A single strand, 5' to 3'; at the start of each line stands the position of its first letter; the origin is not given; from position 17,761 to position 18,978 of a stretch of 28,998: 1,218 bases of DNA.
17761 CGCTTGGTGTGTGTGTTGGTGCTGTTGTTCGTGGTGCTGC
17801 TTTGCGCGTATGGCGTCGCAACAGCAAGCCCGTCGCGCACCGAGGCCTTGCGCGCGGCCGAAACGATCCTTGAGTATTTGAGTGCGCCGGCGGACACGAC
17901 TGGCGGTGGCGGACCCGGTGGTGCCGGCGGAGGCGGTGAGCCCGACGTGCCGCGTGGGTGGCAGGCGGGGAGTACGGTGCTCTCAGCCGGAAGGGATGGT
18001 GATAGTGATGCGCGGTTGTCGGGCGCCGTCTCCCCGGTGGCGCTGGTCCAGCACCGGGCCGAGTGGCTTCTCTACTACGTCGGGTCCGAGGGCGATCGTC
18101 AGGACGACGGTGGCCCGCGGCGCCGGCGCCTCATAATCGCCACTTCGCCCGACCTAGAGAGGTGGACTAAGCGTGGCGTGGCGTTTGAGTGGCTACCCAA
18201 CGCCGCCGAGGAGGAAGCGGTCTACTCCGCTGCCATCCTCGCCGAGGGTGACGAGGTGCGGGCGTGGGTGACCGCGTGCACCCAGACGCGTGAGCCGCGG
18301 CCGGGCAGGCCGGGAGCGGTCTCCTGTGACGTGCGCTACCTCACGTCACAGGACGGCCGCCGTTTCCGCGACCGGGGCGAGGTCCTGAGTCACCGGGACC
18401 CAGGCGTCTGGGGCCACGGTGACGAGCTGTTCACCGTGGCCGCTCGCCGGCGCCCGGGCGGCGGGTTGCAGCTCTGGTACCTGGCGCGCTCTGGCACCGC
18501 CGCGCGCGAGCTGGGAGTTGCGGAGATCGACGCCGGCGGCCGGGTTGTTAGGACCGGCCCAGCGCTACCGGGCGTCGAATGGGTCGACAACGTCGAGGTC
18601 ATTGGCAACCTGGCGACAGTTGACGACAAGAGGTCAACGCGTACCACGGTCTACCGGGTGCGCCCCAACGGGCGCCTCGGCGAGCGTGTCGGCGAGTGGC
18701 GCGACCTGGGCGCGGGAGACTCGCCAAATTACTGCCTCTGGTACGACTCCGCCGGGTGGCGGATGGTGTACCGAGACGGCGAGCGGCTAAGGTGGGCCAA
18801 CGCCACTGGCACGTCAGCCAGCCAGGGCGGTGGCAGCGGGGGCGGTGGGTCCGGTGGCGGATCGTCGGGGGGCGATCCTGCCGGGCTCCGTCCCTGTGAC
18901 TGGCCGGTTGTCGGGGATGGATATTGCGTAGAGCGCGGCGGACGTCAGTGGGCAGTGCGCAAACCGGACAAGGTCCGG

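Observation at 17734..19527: Signal-peptide-bearing beta-propeller glycosidase-like protein with a GS-linker and Trp-rich C-terminal domain, encoded inside the late operon.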

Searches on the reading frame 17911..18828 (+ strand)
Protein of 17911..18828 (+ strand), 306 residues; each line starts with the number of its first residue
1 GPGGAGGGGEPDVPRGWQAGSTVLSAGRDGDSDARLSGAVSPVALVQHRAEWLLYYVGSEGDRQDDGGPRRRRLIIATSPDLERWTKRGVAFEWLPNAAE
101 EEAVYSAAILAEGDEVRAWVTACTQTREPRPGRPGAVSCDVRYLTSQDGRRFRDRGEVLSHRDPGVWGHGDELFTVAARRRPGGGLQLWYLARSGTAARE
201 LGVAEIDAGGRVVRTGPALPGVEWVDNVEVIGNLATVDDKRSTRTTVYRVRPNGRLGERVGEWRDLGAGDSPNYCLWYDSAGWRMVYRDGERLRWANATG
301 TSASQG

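Call 25: search_protein_families(library=pfam, alignment_id=A1, max_evalue=0.01)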
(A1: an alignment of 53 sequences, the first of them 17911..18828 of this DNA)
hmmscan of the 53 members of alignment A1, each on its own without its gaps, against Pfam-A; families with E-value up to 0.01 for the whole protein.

A. member 1, window:17911-18828:+ (306 aa): 1 family
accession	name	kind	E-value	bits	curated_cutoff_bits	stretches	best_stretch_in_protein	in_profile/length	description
PF00251.26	Glyco_hydro_32N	-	0.0063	16.5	22.1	1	45-181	15-152/307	Glycosyl hydrolases family 32 N-terminal domain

B. families by the number of members that match (of 53 scanned): 6 families
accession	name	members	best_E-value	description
PF00251.26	Glyco_hydro_32N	29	4.7e-09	Glycosyl hydrolases family 32 N-terminal domain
PF04616.20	Glyco_hydro_43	7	9.3e-06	Glycosyl hydrolases family 43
PF13088.12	BNR_2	2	7e-05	BNR repeat-like domain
PF03422.21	CBM_6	1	2.6e-08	Carbohydrate binding module (family 6)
PF18099.7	CBM_35_2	1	3.3e-06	Carbohydrate binding module (family 35)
PF11225.14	DUF3024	1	0.00015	Domain of unknown function (DUF3024)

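Call 26: search_solved_structures(query=A1, max_evalue=1, show_alignments=3)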
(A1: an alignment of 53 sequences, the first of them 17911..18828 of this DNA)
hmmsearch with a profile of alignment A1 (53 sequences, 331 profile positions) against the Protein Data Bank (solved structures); distinct sequences matched with E-value up to 1: 44.
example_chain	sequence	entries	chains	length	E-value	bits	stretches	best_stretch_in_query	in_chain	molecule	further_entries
7fip_A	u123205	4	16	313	4.2e-10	42.5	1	101-236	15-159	Beta-1,2-mannobiose phosphorylase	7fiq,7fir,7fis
5ta7_A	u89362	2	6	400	8e-09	38.2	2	152-240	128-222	Glycoside Hydrolase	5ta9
3r4y_A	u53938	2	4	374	3.4e-08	36.2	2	32-74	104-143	Glycosyl hydrolase family 32, N terminal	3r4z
4ak7_A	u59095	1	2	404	5.1e-08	35.6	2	152-234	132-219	ANHYDRO-ALPHA-L-GALACTOSIDASE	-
4ak5_A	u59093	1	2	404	6.2e-08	35.3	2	152-234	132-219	ANHYDRO-ALPHA-L-GALACTOSIDASE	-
4ak6_A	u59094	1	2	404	6.4e-08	35.3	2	152-233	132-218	ANHYDRO-ALPHA-L-GALACTOSIDASE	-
3p2n_A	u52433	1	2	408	1.4e-07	34.1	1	152-239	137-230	3,6-anhydro-alpha-L-galactosidase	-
7vco_A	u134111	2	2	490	3.1e-07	33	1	94-213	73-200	Sucrose-6-phosphate hydrolase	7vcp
3taw_A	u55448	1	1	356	6e-07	32.1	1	106-205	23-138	Hypothetical glycoside hydrolase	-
9fj8_A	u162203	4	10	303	8.2e-07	31.6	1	31-143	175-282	1,2-beta-oligomannan phosphorylase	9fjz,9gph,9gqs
4u6d_A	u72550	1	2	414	9.4e-07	31.5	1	33-111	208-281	Conserved hypothetical periplasmic protein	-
7bwc_A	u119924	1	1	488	8.1e-06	28.4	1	55-117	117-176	Beta-fructofuranosidase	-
7bwb_A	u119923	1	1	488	8.1e-06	28.4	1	55-117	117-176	Beta-fructofuranosidase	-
4onz_A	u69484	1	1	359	8.2e-06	28.4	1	106-234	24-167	putative glycoside hydrolase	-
4u6b_A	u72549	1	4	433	5.1e-05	25.8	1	33-125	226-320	Conserved hypothetical lipoprotein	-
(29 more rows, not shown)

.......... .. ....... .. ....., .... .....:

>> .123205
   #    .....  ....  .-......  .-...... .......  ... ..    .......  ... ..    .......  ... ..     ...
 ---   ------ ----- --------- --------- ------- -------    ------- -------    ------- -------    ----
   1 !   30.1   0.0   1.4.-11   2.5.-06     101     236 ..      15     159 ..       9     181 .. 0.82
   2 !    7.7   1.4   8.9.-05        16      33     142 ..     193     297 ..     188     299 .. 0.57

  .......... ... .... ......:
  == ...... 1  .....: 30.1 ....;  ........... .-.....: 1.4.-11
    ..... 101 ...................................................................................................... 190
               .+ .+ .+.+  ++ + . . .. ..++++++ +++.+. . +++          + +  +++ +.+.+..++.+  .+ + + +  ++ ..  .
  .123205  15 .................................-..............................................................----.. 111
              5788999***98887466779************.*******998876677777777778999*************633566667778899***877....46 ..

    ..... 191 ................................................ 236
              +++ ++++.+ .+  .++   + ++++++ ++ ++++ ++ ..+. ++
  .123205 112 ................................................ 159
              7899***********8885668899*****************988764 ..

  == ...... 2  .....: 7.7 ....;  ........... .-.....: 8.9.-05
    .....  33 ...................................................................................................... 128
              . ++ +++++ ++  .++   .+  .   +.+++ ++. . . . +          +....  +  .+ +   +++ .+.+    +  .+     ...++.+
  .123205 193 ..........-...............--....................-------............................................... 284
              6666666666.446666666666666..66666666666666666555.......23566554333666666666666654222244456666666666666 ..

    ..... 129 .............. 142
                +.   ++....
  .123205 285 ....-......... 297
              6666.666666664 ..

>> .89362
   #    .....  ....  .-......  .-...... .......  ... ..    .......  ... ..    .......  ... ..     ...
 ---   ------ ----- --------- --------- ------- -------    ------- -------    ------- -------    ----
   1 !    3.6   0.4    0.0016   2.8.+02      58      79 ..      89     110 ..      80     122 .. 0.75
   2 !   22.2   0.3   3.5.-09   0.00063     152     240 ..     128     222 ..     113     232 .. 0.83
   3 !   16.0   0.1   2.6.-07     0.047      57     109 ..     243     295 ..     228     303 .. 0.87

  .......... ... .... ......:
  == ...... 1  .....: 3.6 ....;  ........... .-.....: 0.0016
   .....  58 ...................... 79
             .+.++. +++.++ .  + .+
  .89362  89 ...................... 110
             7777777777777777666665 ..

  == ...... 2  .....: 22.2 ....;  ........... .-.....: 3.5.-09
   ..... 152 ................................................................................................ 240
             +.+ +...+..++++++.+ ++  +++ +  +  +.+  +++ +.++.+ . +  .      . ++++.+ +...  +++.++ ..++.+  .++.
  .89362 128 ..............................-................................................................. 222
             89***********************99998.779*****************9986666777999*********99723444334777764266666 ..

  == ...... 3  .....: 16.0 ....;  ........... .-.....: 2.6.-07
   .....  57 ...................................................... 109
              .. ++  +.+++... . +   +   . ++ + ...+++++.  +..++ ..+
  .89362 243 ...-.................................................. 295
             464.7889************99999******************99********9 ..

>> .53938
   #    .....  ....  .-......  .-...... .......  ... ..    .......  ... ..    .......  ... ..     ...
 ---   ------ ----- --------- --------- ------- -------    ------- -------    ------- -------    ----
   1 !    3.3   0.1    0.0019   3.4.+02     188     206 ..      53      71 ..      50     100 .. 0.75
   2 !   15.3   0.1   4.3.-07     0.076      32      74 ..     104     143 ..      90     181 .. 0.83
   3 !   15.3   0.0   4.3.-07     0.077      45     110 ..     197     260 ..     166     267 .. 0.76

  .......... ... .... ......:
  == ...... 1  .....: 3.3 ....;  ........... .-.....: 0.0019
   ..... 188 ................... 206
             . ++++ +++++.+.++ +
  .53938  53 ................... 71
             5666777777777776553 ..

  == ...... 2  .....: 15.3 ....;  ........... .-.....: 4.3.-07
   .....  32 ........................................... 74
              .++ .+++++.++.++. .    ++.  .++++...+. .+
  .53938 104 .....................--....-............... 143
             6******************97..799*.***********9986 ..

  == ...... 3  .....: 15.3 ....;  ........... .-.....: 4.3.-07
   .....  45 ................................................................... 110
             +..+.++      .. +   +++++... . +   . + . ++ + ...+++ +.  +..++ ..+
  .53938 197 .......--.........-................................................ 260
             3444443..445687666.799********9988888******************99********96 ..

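Call 40: predict_structure(alignment_id=A1)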
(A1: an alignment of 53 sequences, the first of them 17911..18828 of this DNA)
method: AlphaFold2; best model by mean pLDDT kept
length: 306 residues; sequences in the alignment: 53
mean_pLDDT: 91.6   pTM: 0.90
mean pLDDT of the five models: 91.6, 91.3, 91.3, 91.1, 90.9
residues with pLDDT >= 90: 237; 70-90: 52; 50-70: 9; < 50: 8
segments of 3 or more residues with pLDDT < 50: 1-6
pLDDT, mean of each block of 10 residues (from residue 1): 51 89 96 95 96 98 95 98 97 97 97 97 94 92 98 98 98 97 94 95 96 96 87 87 90 94 78 87 93 92 56
secondary structure, 60 per line:
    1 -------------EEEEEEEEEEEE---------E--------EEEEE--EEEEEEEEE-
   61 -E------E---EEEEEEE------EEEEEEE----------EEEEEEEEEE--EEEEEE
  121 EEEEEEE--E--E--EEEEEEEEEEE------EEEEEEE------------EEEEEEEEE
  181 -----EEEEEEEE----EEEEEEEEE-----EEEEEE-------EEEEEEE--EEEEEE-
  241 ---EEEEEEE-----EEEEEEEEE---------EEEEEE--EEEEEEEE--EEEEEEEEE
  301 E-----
elements in order: E14-25 E44-48 E51-59 E73-79 E86-92 E103-112 E115-127 E136-146 E153-159 E172-180 E186-193 E198-206 E212-217 E225-231 E234-239 E244-250 E256-264 E274-279 E282-289 E292-301

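Call 44: fold_search(model_id=the predicted structure, library=pdb)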
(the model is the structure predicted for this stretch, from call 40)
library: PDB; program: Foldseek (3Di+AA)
matches with E <= 10: 1022; with E <= 0.001: 292
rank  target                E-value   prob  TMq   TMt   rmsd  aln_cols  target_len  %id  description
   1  7zei_A                5.7e-09  1.00  0.60  0.59   5.5       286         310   14  Thermostable GH159 glycoside hydrolase from Caldicellulosiruptor at 1.7 A (released 2022-08-03)
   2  7zei_C                1.2e-08  1.00  0.60  0.59   5.5       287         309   14  Thermostable GH159 glycoside hydrolase from Caldicellulosiruptor at 1.7 A (released 2022-08-03)
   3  3qee_B                3.9e-08  1.00  0.57  0.58   5.6       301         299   12  The structure and function of an arabinan-specific alpha-1,2-arabinofuranosidase identified from screening the activit (released 2011-02-16)
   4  3qef_A                4.7e-08  1.00  0.58  0.60   5.1       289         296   12  The structure and function of an arabinan-specific alpha-1,2-arabinofuranosidase identified from screening the activit (released 2011-02-16)
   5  3qed_B                6.0e-08  1.00  0.58  0.59   6.6       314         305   11  The structure and function of an arabinan-specific alpha-1,2-arabinofuranosidase identified from screening the activit (released 2011-02-16)
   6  3qee_A                7.3e-08  1.00  0.58  0.59   5.5       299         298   11  The structure and function of an arabinan-specific alpha-1,2-arabinofuranosidase identified from screening the activit (released 2011-02-16)
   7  7fip_A                8.9e-08  1.00  0.61  0.61   5.7       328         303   12  The native structure of beta-1,2-mannobiose phosphorylase from Thermoanaerobacter sp. (released 2022-01-05)
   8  3qed_C                9.8e-08  1.00  0.58  0.59   6.2       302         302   10  The structure and function of an arabinan-specific alpha-1,2-arabinofuranosidase identified from screening the activit (released 2011-02-16)
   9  3p2n_A                9.8e-08  1.00  0.59  0.51   6.0       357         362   15  Discovery and structural characterization of a new glycoside hydrolase family abundant in coastal waters that was anno (released 2011-03-02)
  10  3qef_B                1.3e-07  1.00  0.56  0.57   5.8       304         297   12  The structure and function of an arabinan-specific alpha-1,2-arabinofuranosidase identified from screening the activit (released 2011-02-16)
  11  9fj8_B                1.5e-07  1.00  0.64  0.65   5.0       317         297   14  Teth514_1788 1,2-beta-oligomannan phosphorylase in complex with mannotetraose (released 2025-06-11)
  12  9fj8_A                1.6e-07  1.00  0.64  0.65   5.0       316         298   14  Teth514_1788 1,2-beta-oligomannan phosphorylase in complex with mannotetraose (released 2025-06-11)
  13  7fip_B                1.6e-07  1.00  0.61  0.62   5.6       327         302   12  The native structure of beta-1,2-mannobiose phosphorylase from Thermoanaerobacter sp. (released 2022-01-05)
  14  9gph_B                2.0e-07  1.00  0.62  0.64   5.5       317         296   13  Teth514_1788 1,2-beta-oligomannan phosphorylase in complex with mannose (-1) and phosphate (released 2025-09-17)
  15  4u6b_A                2.3e-07  1.00  0.66  0.60   5.9       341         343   15  Zg3597, a family 117 glycoside hydrolase, produced by the marine bacterium Zobellia galactanivorans (released 2015-02-11)
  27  7fip_D                6.3e-07  1.00  0.58  0.59   5.7       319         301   12  The native structure of beta-1,2-mannobiose phosphorylase from Thermoanaerobacter sp. (released 2022-01-05)
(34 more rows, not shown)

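Call 73: fold_search(model_id=the predicted structure, library=viral)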
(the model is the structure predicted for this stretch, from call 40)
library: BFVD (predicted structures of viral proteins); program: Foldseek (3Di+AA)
matches with E <= 10: 785; with E <= 0.001: 78
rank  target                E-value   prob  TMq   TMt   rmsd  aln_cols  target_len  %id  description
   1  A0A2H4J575            7.8e-07  1.00  0.35  0.30  10.5       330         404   11  Uncharacterized protein [uncultured Caudovirales phage]
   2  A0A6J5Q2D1            1.9e-06  1.00  0.43  0.15  10.6       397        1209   12  Uncharacterized protein [uncultured Caudovirales phage]
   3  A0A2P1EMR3            3.1e-06  1.00  0.45  0.40   6.4       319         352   14  Uncharacterized protein [Moumouvirus australiensis]
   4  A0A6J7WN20            3.2e-06  1.00  0.42  0.28   8.7       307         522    9  Uncharacterized protein [uncultured Caudovirales phage]
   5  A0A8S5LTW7            5.6e-06  1.00  0.31  0.21  13.4       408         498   11  LONG TAIL FIBER PROTEIN P37 PROTEIN, FIBER PROTEIN.2A [Siphoviridae sp. ctOIB27]
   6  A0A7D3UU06            1.0e-05  1.00  0.53  0.40   6.5       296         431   10  Glycoside hydrolase family 32 [Fadolivirus FV1/VV64]
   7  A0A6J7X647            1.2e-05  1.00  0.41  0.27  12.0       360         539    9  Uncharacterized protein [uncultured Caudovirales phage]
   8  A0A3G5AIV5            1.3e-05  1.00  0.41  0.22  11.0       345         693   12  TNF receptor-associated factor 6-like isoform X4 [Sylvanvirus sp.]
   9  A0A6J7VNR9            1.7e-05  1.00  0.47  0.31   9.7       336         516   12  Uncharacterized protein [uncultured Caudovirales phage]
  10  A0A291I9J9            1.9e-05  1.00  0.40  0.17  11.9       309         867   14  Uncharacterized protein [Lactobacillus phage LpeD]
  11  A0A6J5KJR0            2.3e-05  1.00  0.37  0.30  10.2       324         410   10  Uncharacterized protein [uncultured Caudovirales phage]
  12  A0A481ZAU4            2.8e-05  1.00  0.51  0.33   7.2       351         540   10  Uncharacterized protein [Pithovirus LCPAC304]
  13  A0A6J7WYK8            4.1e-05  1.00  0.48  0.34   6.8       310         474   11  Uncharacterized protein [uncultured Caudovirales phage]
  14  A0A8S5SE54            4.4e-05  1.00  0.40  0.31  12.6       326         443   12  Uncharacterized protein [Caudovirales sp. ctrNG92]
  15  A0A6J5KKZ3            4.6e-05  1.00  0.42  0.14  11.2       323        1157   10  Uncharacterized protein [uncultured Caudovirales phage]
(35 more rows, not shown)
